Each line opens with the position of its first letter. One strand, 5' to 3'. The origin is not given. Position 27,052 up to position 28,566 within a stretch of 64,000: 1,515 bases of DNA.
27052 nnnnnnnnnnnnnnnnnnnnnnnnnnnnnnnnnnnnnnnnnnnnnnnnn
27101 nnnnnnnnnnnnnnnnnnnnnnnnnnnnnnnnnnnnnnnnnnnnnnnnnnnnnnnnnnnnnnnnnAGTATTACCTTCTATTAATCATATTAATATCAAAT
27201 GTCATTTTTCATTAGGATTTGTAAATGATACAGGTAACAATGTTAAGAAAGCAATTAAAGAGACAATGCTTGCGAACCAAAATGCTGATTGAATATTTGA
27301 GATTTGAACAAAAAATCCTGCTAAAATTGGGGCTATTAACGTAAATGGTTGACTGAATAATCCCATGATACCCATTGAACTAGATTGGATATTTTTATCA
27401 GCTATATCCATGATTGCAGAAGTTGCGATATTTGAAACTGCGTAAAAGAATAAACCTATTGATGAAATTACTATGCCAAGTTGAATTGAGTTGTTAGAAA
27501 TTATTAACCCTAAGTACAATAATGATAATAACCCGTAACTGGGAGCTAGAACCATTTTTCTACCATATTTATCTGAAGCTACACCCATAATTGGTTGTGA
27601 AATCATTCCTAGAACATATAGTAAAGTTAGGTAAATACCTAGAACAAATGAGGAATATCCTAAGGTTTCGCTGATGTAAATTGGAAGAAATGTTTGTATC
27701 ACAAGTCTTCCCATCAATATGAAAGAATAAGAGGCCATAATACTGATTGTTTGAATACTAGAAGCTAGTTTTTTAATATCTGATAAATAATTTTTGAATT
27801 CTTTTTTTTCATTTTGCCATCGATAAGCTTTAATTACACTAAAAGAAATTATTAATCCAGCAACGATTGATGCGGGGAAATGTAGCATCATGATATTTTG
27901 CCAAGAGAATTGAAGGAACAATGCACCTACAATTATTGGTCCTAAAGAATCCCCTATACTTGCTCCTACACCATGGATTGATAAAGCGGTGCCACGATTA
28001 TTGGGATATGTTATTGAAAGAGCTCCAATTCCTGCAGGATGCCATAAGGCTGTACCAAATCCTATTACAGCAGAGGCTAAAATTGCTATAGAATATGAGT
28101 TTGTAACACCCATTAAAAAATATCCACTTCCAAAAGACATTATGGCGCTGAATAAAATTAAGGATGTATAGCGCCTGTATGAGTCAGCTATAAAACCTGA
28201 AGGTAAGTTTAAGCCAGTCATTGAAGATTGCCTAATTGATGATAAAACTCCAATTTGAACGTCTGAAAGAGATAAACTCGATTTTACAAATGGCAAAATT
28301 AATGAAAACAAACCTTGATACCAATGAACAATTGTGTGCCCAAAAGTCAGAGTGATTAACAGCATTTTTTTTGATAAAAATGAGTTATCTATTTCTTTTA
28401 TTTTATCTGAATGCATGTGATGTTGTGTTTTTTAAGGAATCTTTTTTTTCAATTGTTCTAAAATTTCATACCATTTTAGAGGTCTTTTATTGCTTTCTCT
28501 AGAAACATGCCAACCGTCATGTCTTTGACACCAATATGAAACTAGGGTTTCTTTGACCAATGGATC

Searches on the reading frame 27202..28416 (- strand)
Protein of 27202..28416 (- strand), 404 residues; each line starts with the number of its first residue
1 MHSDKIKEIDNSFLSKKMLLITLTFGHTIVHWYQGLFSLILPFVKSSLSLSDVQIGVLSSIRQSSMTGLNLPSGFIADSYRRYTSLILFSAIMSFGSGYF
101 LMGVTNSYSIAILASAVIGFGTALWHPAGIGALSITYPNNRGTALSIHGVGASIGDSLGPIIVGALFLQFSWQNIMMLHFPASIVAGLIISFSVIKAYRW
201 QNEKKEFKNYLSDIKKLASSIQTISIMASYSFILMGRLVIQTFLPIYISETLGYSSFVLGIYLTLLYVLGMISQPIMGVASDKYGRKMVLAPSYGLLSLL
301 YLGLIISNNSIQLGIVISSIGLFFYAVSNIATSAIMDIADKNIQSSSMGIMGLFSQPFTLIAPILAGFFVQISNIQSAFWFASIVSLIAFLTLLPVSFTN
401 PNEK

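Call 7: search_protein_families(library=pfam, proteins=[window:27202-28416:-], max_evalue=1)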
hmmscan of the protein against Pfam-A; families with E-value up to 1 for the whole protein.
window:27202-28416:- (404 aa): 1 family
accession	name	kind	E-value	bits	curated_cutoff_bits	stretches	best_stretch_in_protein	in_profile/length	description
PF07690.21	MFS_1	-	2.7e-56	191.4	33.4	2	24-355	2-339/347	Major Facilitator Superfamily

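Call 8: search_protein_families(library=ncbifam, proteins=[window:27202-28416:-], max_evalue=1)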
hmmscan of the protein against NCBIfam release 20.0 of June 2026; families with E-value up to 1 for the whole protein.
window:27202-28416:- (404 aa): 28 families (the best 25 are shown)
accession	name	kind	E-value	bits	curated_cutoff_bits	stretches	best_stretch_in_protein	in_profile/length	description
TIGR00893.1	2A0114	subfamily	6.6e-20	71.4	395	1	41-394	17-396/399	D-galactonate transporter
TIGR00881.1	2A0104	subfamily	7.4e-19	68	407.75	1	31-379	8-379/379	phosphoglycerate transporter protein PgtP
TIGR00880.1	2_A_01_02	superfamily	2.2e-16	60.3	131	2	260-394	1-135/141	multidrug resistance protein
TIGR00895.1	2A0115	subfamily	1.8e-13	50.2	418.55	3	36-216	35-213/398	aromatic acid/H+ symport family MFS transporter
TIGR00886.1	2A0108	subfamily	2.2e-11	43.4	311.7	1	22-354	7-363/368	NarK family nitrate/nitrite MFS transporter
NF003477.0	PRK05122.1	subfamily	3.2e-11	42.5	374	2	97-197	293-393/404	MFS transporter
NF000089.1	qac_MFS_AB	exception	9.1e-11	41.2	900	1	21-222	22-222/514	QacA/B family quaternary ammonium compound efflux MFS transporter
TIGR00900.1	2A0121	subfamily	1.2e-10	41.3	319.6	2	234-398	12-179/364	H+ Antiporter protein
NF011571.1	PRK14995.1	subfamily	5.1e-10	38.7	701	2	41-197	29-184/493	SmvA family efflux MFS transporter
NF008661.1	PRK11663.1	subfamily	1.9e-09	37.1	564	1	7-396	18-430/439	MFS transporter family glucose-6-phosphate receptor UhpC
NF012174.0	tet_MFS_A_B_C_D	equivalog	3.5e-09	36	475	1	256-393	39-174/382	Tet(A)/Tet(B)/Tet(C) family tetracycline efflux MFS transporter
TIGR00711.1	efflux_EmrB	subfamily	5.4e-09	35.3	230.2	2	85-207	67-188/485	DHA2 family efflux MFS transporter permease subunit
TIGR00897.2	2A0118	subfamily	1.2e-08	34.3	375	2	37-186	241-393/401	RbtT/DalT/CsbX family MFS transporter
NF000031.1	MFS_efflux_LmrA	exception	6.4e-08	31.7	850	1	37-183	50-196/484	lincomycin efflux MFS transporter Lmr(A)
NF008314.0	PRK11102.1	equivalog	9e-08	31.8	303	2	240-392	26-180/396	Bcr/CflA family multidrug efflux MFS transporter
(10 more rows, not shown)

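Call 68: find_homologous_proteins(query=window:27202-28416:-, max_evalue=1e-30)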
Query window:27202-28416:- (404 aa): 185 proteins with E <= 1e-30 among 8000 candidates; the best 120 are listed.
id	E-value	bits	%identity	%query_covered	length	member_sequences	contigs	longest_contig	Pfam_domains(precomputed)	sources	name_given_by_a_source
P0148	8.5e-249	843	100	100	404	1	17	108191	PF07690.22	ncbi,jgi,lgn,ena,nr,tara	ncbi:MAG: hypothetical protein CL770_06700 [Chloroflexi bacterium]|nr:hypothetical protein [Chlorofl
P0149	3.3e-248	841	100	100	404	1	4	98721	PF07690.22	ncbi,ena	-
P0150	4.1e-248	841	100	100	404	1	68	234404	PF07690.22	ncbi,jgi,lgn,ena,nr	ncbi:MAG: MFS transporter [SAR202 cluster bacterium]|nr:MFS transporter [SAR202 cluster bacterium]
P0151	5.2e-248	840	99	100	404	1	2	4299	PF07690.22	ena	-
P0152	7.7e-248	840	99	100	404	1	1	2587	PF07690.22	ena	-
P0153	9.2e-248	840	99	100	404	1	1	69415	PF07690.22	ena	-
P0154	1.2e-247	839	99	100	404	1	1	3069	PF07690.22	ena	-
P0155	1.3e-247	839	100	100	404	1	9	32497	PF07690.22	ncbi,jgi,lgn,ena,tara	tara:strand:- start:559 stop:1773 length:1215 start_codon:yes stop_codon:yes gene_type:complete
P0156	1.4e-247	839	100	100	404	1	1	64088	PF07690.22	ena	-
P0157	1.7e-247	839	99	100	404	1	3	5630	PF07690.22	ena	-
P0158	1.7e-247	839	99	100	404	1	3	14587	PF07690.22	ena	-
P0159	2.7e-247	838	99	100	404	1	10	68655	PF07690.22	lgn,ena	-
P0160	2.9e-247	838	99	100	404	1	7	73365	PF07690.22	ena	-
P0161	5.5e-247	837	99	100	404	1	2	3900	PF07690.22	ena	-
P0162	5.7e-247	837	99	100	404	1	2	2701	PF07690.22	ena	-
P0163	6.4e-247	837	99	100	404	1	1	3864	PF07690.22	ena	-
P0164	6.5e-247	837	99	100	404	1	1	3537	PF07690.22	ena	-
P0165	8.3e-247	836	99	100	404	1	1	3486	PF07690.22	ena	-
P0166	1.1e-246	836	99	100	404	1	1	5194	PF07690.22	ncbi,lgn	-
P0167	1.2e-246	836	99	100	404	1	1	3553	PF07690.22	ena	-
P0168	1.8e-246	835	99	100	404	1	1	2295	PF07690.22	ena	-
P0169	2.5e-246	835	99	100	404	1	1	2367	PF07690.22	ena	-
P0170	3.2e-246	835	99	100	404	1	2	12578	PF07690.22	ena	-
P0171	9.6e-246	833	99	100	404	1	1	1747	PF07690.22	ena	-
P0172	1.1e-245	833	99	100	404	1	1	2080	PF07690.22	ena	-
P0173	5.0e-245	831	98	100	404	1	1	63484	PF07690.22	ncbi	ncbi:MAG: MFS transporter [Dehalococcoidia bacterium]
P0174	3.9e-244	828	98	100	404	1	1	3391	PF07690.22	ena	-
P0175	8.3e-244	827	97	100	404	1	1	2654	PF07690.22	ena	-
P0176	1.0e-243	826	97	100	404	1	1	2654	PF07690.22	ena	-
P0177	1.0e-242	823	96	100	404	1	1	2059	PF07690.22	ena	-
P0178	1.9e-242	822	97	100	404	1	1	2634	PF07690.22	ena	-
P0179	9.8e-242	820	96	100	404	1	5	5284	PF07690.22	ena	-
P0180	1.9e-241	819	97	100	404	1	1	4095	PF07690.22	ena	-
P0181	4.8e-241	818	97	100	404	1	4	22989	PF07690.22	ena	-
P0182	1.1e-240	816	96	100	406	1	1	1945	PF07690.22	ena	-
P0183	1.3e-240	816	96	100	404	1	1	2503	PF07690.22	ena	-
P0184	3.5e-240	815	96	100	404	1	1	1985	PF07690.22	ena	-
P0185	1.3e-239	813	96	100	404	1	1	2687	PF07690.22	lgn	-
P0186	7.2e-236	801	94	100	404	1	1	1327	PF07690.22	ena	-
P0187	7.7e-236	800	94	100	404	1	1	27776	PF07690.22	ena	-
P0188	2.1e-232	789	98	96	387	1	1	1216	PF07690.22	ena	-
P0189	2.0e-231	786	93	100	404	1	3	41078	PF07690.22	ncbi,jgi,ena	-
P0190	2.7e-227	772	99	93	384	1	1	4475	PF07690.22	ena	-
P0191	7.0e-224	761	88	100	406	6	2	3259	PF07690.22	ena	-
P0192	8.1e-161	554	99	67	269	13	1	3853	PF07690.22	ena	-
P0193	1.6e-132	460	99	57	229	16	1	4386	PF13347.13,PF07690.22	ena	-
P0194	2.6e-127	443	51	98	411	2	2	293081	PF12832.14,PF07690.22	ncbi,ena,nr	ncbi:MAG: MFS transporter [Dehalococcoidia bacterium]|nr:MFS transporter [Dehalococcoidia bacterium]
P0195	1.7e-124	434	50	98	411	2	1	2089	PF13347.13,PF12832.14,PF07690.22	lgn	-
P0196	1.6e-121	424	49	98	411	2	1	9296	PF12832.14,PF07690.22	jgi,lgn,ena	-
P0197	5.0e-120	419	50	95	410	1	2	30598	PF13347.13,PF05977.20,PF12832.14,PF07690.22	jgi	jgi:MFS family permease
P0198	1.8e-118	414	49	98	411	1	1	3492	PF07690.22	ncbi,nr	ncbi:MAG: MFS transporter [Chloroflexi bacterium]|nr:MFS transporter [Chloroflexota bacterium]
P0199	3.8e-118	413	50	94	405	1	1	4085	PF13347.13,PF05977.20,PF12832.14,PF07690.22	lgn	-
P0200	7.6e-118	412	49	96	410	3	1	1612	PF05977.20,PF07690.22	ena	-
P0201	1.0e-116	408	48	98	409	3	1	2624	PF05977.20,PF12832.14,PF07690.22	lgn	-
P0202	7.6e-114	399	46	98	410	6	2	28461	PF01306.26,PF05977.20,PF12832.14,PF07690.22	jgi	-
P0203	7.6e-113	396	46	96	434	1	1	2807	PF13347.13,PF12832.14,PF07690.22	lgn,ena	-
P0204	7.8e-113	396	47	98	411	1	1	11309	PF05977.20,PF12832.14,PF07690.22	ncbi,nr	ncbi:MAG: MFS transporter [Chloroflexi bacterium]|nr:MFS transporter [Chloroflexota bacterium]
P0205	9.8e-113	395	49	93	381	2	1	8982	PF12832.14,PF07690.22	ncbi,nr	ncbi:MAG: MFS transporter [Chloroflexota bacterium]|nr:MFS transporter [Chloroflexota bacterium]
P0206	3.7e-112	393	47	98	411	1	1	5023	PF05977.20,PF12832.14,PF07690.22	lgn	-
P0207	1.3e-111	392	46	99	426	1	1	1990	PF05977.20,PF12832.14,PF07690.22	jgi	jgi:MFS family permease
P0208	2.6e-111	391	48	97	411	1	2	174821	PF01306.26,PF05977.20,PF12832.14,PF07690.22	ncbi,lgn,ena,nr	ncbi:MAG: MFS transporter [Dehalococcoidia bacterium]|nr:MFS transporter [Dehalococcoidia bacterium]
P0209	3.5e-111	390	48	97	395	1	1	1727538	PF05977.20,PF12832.14,PF07690.22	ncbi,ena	-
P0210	6.8e-111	389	49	95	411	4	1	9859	PF07690.22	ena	-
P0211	1.8e-110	388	46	99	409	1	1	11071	PF13347.13,PF07690.22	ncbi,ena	-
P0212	2.4e-110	387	47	98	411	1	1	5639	PF12832.14,PF07690.22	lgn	-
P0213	5.0e-110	386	46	96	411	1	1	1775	PF05977.20,PF07690.22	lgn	-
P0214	5.6e-110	386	45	97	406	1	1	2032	PF01306.26,PF12832.14,PF07690.22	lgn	-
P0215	2.4e-109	384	46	97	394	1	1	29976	PF01306.26,PF05977.20,PF12832.14,PF07690.22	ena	-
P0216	4.1e-109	383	47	95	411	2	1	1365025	PF05977.20,PF07690.22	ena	-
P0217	4.1e-109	383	46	95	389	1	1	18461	PF01306.26,PF07690.22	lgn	-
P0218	6.5e-109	383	45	98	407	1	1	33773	PF06813.20,PF05977.20,PF12832.14,PF07690.22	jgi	jgi:MFS transporter, FSR family, fosmidomycin resistance protein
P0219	8.6e-109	382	46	98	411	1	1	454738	PF12832.14,PF07690.22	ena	-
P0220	1.0e-108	382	47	99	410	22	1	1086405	PF05977.20,PF07690.22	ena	-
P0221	1.5e-108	381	45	96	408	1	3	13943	PF01306.26,PF05977.20,PF12832.14,PF07690.22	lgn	-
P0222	1.2e-107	379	48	100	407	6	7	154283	PF07690.22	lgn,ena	-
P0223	1.7e-107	378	47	96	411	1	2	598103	PF05977.20,PF07690.22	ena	-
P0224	2.3e-107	378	44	94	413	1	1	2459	PF12832.14,PF07690.22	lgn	-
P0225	3.3e-107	377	46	95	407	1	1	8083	PF07690.22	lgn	-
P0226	4.2e-106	373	47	93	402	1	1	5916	PF07690.22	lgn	-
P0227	5.2e-106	373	47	95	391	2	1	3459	PF05977.20,PF12832.14,PF07690.22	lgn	-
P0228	7.5e-105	369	45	94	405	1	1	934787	PF05977.20,PF12832.14,PF07690.22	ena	-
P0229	7.8e-105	369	46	92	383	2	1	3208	PF05977.20,PF07690.22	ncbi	ncbi:MAG: MFS transporter [Dehalococcoidia bacterium]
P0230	7.8e-105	369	44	98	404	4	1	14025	PF05977.20,PF12832.14,PF07690.22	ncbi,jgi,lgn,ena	-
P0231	1.1e-104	369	47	94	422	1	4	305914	PF05977.20,PF12832.14,PF07690.22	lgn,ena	-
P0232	5.2e-102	360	48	87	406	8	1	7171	PF07690.22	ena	-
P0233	1.5e-101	359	43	96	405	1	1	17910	PF05977.20,PF12832.14,PF07690.22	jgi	jgi:MFS family permease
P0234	1.5e-101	358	47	92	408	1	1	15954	PF07690.22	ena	-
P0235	1.6e-101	358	43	99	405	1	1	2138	PF05977.20,PF07690.22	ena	-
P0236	8.9e-101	356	42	98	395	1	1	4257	PF13347.13,PF05977.20,PF12832.14,PF07690.22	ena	-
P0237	3.4e-100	354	46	88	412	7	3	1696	PF07690.22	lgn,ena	-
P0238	5.2e-100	353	44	96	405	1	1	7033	PF05977.20,PF12832.14,PF07690.22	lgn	-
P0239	7.4e-100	353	42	96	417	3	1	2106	PF12832.14,PF07690.22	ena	-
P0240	9.9e-100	353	45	95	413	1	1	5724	PF07690.22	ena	-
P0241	1.1e-99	352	45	95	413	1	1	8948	PF07690.22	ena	-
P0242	1.2e-99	352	42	96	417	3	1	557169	PF12832.14,PF07690.22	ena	-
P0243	1.3e-99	352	45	95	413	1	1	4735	PF07690.22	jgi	-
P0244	5.4e-99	350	42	96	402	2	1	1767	PF05977.20,PF12832.14,PF07690.22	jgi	jgi:MFS family permease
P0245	8.3e-99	349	42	97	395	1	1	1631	PF13347.13,PF05977.20,PF12832.14,PF07690.22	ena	-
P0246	1.4e-98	349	42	90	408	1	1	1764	PF12832.14,PF07690.22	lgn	-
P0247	1.8e-98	348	44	95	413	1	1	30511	PF07690.22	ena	-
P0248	8.9e-98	346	48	82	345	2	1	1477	PF05977.20,PF12832.14,PF07690.22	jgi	jgi:MFS family permease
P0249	2.5e-97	345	44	100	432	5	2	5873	PF05977.20,PF12832.14,PF07690.22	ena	-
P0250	3.5e-97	344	42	95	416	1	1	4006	PF12832.14,PF07690.22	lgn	-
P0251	2.4e-96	341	43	97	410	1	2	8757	PF05977.20,PF12832.14,PF07690.22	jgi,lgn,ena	-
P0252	3.0e-96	341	45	94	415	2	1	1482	PF05977.20,PF12832.14,PF07690.22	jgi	-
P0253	3.6e-96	341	42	95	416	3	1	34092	PF12832.14,PF07690.22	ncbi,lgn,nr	ncbi:MAG TPA: MFS transporter [Alphaproteobacteria bacterium]|nr:MFS transporter [Alphaproteobacteri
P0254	4.8e-96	340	42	91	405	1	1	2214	PF12832.14,PF07690.22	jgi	jgi:MFS family permease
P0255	6.5e-96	340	43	98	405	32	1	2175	PF13347.13,PF01306.26,PF05977.20,PF12832.14,PF07690.22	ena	-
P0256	6.9e-96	340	43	94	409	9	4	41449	PF07690.22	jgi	-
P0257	1.0e-95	339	41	91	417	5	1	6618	PF05977.20,PF12832.14,PF07690.22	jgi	-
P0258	1.2e-95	339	42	99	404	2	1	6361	PF13347.13,PF01306.26,PF05977.20,PF12832.14,PF07690.22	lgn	-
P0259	1.5e-95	339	43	98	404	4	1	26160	PF13347.13,PF01306.26,PF05977.20,PF12832.14,PF07690.22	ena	-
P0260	1.8e-95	338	44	98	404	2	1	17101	PF13347.13,PF01306.26,PF05977.20,PF12832.14,PF07690.22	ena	-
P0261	2.2e-95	338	43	98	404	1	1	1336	PF13347.13,PF01306.26,PF05977.20,PF12832.14,PF07690.22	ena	-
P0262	3.0e-95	338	44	99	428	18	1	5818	PF05977.20,PF12832.14,PF07690.22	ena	-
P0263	4.0e-95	337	43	98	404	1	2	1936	PF13347.13,PF01306.26,PF05977.20,PF12832.14,PF07690.22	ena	-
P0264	1.1e-94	336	41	99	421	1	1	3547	PF05977.20,PF12832.14,PF07690.22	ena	-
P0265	1.2e-94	336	44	96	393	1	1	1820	PF13347.13,PF01306.26,PF05977.20,PF12832.14,PF07690.22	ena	-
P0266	1.5e-94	335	41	93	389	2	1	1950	PF05977.20,PF12832.14,PF07690.22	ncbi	-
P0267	2.0e-94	335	41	93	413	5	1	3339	PF05977.20,PF12832.14,PF07690.22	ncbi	-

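Call 69: find_encoding_contigs(protein=P0194, flank=4000, max_places=3)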
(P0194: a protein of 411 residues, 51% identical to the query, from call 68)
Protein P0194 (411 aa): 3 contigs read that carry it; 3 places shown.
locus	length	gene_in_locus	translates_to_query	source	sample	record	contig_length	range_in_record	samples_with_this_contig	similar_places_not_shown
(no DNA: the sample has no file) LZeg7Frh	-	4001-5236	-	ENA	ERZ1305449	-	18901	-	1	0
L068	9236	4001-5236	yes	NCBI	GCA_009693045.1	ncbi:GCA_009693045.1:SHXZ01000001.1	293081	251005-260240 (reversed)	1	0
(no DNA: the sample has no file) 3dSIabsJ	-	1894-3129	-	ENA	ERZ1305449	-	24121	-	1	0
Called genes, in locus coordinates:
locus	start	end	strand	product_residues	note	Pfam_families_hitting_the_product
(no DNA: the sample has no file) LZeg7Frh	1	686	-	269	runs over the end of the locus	PF00106:adh_short, PF08659:KR (faint), PF13561:adh_short_C2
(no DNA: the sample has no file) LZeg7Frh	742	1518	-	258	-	PF23441:SDR (weak), PF00106:adh_short, PF08659:KR, PF13561:adh_short_C2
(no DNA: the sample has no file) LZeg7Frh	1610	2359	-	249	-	PF00106:adh_short, PF08659:KR, PF13561:adh_short_C2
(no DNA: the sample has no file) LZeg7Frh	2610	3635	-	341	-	PF02504:FA_synthesis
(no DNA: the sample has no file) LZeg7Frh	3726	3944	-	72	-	-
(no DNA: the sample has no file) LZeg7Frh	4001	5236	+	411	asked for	PF07690:MFS_1, PF12832:MFS_1_like, PF07690:MFS_1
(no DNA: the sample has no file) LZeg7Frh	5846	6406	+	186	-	PF02870:Methyltransf_1N (weak), PF01035:DNA_binding_1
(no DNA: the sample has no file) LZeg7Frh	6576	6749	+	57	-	-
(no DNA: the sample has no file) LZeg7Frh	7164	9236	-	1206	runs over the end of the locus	PF02811:PHP, PF07733:DNA_pol3_alpha, PF17657:DNA_pol3_finger, PF14579:HHH_6, PF01336:tRNA_anti-codon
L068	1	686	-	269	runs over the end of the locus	PF00106:adh_short, PF08659:KR (faint), PF13561:adh_short_C2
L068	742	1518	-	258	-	PF23441:SDR (weak), PF00106:adh_short, PF08659:KR, PF13561:adh_short_C2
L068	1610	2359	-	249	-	PF00106:adh_short, PF08659:KR, PF13561:adh_short_C2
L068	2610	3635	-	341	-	PF02504:FA_synthesis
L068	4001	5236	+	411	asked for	PF07690:MFS_1, PF12832:MFS_1_like, PF07690:MFS_1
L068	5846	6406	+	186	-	PF02870:Methyltransf_1N (weak), PF01035:DNA_binding_1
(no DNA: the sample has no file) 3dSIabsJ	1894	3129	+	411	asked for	PF07690:MFS_1, PF12832:MFS_1_like, PF07690:MFS_1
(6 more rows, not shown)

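Call 70: find_encoding_contigs(protein=P0197, flank=4000, max_places=3)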
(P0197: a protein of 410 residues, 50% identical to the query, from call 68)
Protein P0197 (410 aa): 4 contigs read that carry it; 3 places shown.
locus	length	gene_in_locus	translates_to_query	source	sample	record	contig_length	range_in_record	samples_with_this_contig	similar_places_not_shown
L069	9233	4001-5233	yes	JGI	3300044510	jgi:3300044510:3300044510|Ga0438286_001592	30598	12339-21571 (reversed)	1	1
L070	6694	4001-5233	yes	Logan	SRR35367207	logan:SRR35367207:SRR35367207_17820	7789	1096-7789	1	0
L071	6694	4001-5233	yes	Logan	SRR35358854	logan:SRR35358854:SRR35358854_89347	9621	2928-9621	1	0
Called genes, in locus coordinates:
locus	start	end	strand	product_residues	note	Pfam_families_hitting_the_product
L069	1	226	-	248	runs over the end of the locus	PF00072:Response_reg, PF00486:Trans_reg_C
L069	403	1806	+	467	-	PF00512:HisKA, PF02518:HATPase_c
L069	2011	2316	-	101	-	PF13451:zf_Tbcl, PF23477:zf_Tbcl_2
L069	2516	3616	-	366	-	PF01408:GFO_IDH_MocA, PF22685:Gal80p_C-like, PF22725:GFO_IDH_MocA_C3, PF02894:GFO_IDH_MocA_C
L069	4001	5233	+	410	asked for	PF07690:MFS_1, PF05977:MFS_3 (weak), PF13347:MFS_2 (weak), PF12832:MFS_1_like, PF07690:MFS_1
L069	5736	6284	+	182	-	PF02870:Methyltransf_1N (weak), PF01035:DNA_binding_1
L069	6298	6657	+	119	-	-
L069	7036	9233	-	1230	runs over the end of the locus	PF02811:PHP, PF07733:DNA_pol3_alpha, PF17657:DNA_pol3_finger, PF14579:HHH_6, PF01336:tRNA_anti-codon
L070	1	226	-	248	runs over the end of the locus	PF00072:Response_reg, PF00486:Trans_reg_C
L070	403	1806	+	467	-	PF00512:HisKA, PF02518:HATPase_c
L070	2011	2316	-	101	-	PF13451:zf_Tbcl, PF23477:zf_Tbcl_2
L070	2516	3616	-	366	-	PF01408:GFO_IDH_MocA, PF22685:Gal80p_C-like, PF22725:GFO_IDH_MocA_C3, PF02894:GFO_IDH_MocA_C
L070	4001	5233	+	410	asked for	PF07690:MFS_1, PF05977:MFS_3 (weak), PF13347:MFS_2 (weak), PF12832:MFS_1_like, PF07690:MFS_1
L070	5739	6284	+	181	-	PF02870:Methyltransf_1N (weak), PF01035:DNA_binding_1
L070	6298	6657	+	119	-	-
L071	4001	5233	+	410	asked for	PF07690:MFS_1, PF05977:MFS_3 (weak), PF13347:MFS_2 (weak), PF12832:MFS_1_like, PF07690:MFS_1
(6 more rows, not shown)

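Call 76: search_solved_structures(query=window:27202-28416:-, max_evalue=0.00001)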
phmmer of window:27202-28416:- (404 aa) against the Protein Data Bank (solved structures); distinct sequences matched with E-value up to 0.00001: 13.
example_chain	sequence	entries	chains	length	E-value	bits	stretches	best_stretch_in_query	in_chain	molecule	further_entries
29om_A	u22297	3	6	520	1.8e-09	40.6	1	20-223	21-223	Antiseptic resistance protein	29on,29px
7y58_A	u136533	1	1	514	2e-09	40.4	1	20-223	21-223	Antiseptic resistance protein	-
8ttg_A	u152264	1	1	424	3.1e-08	36.5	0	232-394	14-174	Quinolone resistance protein NorA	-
8ttf_A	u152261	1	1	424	3.7e-08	36.2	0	232-394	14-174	Quinolone resistance protein NorA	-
8tte_A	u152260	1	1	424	3.8e-08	36.2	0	232-394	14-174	Quinolone resistance protein NorA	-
8tth_A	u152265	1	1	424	4.6e-08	35.9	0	232-394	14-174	Quinolone resistance protein NorA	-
7lo7_Z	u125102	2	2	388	1.8e-07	34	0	232-394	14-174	Quinolone resistance protein NorA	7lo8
28vj_B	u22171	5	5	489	2.5e-07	33.6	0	232-394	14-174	Quinolone resistance protein NorA,Soluble cytochrome b562 | NorA-BRIL(3A) fusion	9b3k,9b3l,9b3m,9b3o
9pv0_Z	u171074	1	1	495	2.6e-07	33.5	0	232-394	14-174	Quinolone resistance protein NorA, Soluble cytochrome b562 chimera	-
8wll_A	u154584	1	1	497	4.3e-06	29.5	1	51-328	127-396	Synaptic vesicular amine transporter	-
8wlj_A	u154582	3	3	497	7.1e-06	28.7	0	51-328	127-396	Synaptic vesicular amine transporter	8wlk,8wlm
8t69_A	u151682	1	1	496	7.6e-06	28.7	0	51-328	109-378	Synaptic vesicular amine transporter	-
8ucj_A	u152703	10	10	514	7.9e-06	28.6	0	51-328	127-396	Synaptic vesicular amine transporter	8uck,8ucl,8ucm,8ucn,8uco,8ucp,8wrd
